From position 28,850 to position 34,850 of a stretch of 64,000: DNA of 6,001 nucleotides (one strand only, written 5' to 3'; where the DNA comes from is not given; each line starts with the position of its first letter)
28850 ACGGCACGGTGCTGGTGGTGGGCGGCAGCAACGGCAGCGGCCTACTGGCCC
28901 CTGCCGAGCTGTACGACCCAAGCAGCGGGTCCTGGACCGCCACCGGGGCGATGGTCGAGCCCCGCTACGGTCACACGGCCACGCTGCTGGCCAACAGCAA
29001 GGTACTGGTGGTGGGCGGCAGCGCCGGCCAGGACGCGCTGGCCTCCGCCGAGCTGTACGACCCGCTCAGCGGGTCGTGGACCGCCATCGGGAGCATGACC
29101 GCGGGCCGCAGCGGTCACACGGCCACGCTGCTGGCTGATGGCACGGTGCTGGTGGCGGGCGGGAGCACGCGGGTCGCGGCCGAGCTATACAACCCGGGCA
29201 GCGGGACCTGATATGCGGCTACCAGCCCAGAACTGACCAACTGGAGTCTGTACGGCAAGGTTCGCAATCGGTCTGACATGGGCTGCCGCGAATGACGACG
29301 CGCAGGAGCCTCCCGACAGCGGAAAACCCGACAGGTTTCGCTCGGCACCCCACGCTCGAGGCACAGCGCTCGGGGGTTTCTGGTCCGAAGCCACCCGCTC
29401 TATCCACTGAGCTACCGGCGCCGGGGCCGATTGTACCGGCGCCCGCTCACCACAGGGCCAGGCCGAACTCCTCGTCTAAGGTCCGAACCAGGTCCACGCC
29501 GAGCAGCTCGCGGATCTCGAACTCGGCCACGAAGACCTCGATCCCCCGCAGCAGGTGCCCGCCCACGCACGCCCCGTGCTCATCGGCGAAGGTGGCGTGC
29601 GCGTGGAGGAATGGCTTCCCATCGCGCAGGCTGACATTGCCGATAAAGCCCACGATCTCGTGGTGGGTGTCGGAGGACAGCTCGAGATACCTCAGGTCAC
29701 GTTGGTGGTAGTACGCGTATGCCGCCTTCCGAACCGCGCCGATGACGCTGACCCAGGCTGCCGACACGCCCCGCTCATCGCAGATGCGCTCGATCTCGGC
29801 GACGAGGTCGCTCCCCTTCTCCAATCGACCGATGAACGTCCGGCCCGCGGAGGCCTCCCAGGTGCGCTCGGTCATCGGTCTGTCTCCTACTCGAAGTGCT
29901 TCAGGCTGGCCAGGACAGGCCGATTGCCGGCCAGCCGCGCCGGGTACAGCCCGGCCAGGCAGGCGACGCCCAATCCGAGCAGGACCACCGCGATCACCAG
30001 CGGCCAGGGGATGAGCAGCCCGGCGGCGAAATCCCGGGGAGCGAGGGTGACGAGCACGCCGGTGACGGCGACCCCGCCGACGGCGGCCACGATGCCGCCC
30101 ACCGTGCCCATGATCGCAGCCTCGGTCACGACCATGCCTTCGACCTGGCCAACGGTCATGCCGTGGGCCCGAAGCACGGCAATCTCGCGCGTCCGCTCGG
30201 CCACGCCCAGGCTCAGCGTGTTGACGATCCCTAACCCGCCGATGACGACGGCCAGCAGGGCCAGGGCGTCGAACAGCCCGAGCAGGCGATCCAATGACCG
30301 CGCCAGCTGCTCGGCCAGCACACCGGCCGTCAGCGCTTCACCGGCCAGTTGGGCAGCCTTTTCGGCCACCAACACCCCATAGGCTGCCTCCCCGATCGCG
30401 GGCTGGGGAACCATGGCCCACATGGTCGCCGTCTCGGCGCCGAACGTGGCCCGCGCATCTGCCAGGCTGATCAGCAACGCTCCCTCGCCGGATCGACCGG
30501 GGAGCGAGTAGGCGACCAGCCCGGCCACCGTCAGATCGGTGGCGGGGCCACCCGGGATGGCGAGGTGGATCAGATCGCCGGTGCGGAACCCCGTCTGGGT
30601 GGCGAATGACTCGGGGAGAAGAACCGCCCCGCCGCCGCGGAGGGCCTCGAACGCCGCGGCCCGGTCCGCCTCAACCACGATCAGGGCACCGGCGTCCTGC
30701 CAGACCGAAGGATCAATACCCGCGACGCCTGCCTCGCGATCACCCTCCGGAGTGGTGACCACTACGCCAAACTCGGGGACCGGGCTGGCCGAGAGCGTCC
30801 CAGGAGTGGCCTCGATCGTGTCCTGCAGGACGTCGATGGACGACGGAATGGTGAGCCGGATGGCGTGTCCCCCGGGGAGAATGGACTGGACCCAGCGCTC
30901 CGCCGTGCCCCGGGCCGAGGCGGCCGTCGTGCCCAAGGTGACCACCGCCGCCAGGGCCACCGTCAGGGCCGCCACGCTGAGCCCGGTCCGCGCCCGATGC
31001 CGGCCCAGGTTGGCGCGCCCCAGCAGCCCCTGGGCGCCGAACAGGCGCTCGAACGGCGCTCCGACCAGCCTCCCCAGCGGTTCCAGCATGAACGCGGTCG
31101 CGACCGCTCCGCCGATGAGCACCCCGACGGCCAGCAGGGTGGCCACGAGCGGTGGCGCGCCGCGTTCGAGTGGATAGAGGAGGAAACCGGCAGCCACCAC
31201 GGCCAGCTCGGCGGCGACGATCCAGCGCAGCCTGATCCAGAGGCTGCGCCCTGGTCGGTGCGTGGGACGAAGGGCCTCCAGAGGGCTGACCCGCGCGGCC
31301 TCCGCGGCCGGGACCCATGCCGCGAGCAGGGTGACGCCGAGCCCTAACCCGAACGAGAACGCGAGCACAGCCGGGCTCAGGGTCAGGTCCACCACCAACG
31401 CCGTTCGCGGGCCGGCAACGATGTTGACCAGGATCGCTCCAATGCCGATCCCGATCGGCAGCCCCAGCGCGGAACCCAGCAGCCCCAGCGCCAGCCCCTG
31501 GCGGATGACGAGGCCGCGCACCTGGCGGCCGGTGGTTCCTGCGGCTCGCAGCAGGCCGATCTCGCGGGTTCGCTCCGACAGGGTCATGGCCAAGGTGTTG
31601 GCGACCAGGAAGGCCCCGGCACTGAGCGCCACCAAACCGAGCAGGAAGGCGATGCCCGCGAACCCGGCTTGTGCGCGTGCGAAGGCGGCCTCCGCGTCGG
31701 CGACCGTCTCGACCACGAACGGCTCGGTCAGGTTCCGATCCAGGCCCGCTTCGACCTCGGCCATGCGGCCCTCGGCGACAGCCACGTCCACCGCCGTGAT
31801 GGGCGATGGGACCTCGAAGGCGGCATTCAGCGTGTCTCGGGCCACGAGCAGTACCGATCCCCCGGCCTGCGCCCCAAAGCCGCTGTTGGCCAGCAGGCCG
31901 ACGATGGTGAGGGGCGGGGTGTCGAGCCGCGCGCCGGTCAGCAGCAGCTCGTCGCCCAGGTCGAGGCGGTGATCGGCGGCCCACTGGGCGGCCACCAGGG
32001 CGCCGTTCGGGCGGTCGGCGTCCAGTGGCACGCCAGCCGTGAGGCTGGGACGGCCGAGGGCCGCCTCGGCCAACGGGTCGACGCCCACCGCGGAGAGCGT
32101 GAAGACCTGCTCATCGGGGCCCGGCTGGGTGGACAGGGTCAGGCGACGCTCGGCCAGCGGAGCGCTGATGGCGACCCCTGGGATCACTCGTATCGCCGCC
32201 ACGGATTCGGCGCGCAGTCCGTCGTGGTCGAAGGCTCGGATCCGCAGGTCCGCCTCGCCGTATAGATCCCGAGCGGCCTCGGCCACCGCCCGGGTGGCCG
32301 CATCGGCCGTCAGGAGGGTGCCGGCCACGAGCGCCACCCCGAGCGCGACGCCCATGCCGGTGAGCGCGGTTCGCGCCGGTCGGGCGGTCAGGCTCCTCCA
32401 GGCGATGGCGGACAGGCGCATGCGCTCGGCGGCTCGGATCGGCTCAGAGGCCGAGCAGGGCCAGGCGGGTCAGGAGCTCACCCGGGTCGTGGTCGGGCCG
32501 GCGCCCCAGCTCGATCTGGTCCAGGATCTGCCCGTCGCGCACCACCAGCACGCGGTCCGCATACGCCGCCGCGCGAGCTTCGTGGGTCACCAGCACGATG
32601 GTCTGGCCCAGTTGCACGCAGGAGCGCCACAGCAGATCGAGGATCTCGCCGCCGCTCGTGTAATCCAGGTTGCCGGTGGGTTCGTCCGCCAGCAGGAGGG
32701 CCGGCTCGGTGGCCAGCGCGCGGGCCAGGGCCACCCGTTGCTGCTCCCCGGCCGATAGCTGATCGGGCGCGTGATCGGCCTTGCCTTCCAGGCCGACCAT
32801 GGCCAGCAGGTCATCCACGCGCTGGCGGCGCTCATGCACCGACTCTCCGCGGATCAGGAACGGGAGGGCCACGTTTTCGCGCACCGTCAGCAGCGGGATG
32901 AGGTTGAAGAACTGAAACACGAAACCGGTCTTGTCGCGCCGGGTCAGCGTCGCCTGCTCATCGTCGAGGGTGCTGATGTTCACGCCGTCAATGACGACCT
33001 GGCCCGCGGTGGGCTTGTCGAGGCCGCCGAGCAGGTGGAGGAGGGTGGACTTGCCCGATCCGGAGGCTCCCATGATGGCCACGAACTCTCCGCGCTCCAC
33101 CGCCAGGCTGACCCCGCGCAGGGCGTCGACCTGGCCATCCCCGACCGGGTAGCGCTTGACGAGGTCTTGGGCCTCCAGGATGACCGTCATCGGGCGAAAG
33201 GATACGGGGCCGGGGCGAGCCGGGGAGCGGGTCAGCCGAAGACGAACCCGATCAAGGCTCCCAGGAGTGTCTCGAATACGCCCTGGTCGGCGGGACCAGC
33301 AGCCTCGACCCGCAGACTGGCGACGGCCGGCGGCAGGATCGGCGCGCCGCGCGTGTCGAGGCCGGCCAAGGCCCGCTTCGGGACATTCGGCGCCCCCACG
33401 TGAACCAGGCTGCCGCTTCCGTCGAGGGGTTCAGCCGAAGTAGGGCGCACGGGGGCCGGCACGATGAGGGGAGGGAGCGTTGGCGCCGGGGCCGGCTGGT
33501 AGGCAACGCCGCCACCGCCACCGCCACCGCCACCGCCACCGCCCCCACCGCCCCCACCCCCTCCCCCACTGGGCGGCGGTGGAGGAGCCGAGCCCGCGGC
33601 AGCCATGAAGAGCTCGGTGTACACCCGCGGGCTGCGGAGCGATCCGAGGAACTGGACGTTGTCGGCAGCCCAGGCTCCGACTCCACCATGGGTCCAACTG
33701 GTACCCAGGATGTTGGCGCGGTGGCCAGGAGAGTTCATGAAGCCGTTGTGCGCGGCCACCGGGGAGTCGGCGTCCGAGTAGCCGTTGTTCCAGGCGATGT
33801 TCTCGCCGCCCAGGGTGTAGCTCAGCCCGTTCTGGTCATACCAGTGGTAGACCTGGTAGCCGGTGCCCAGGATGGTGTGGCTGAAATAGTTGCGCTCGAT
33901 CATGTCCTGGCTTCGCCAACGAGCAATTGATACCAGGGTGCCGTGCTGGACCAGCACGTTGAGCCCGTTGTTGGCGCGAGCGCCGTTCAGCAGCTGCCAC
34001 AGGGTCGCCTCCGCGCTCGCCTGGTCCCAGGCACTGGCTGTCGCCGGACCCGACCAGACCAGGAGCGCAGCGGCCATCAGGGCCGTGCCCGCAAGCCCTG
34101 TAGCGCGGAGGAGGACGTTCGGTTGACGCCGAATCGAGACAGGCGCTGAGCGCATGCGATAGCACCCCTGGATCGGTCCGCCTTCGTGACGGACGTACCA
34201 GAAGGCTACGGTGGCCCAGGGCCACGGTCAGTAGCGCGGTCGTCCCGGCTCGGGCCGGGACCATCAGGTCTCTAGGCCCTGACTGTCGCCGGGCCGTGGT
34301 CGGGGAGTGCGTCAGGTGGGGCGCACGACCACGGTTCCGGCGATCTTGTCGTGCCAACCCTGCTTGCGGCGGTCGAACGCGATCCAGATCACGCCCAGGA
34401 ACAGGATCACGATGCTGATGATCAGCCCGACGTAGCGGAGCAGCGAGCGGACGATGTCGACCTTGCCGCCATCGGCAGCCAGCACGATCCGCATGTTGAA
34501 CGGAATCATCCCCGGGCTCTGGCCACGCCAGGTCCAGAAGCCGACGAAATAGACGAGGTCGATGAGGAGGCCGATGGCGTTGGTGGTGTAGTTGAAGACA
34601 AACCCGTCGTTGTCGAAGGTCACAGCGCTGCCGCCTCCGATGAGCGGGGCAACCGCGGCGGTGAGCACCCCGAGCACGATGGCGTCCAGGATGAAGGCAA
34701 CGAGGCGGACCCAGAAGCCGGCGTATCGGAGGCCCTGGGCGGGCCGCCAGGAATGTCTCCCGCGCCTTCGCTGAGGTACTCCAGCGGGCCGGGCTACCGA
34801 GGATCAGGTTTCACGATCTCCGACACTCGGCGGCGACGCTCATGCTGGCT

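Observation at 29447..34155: Secreted CAP-domain protein with a 22-residue poly-Gly hinge co-operonic with a MacB/FtsX-type exporter and a PPC-domain protein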

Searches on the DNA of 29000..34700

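Call 30: search_rna_families(source=window, start=29000, end=34700, threshold=evalue, max_evalue=1)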
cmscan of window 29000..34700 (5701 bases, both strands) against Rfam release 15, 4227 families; matches with E-value up to 1: 0.
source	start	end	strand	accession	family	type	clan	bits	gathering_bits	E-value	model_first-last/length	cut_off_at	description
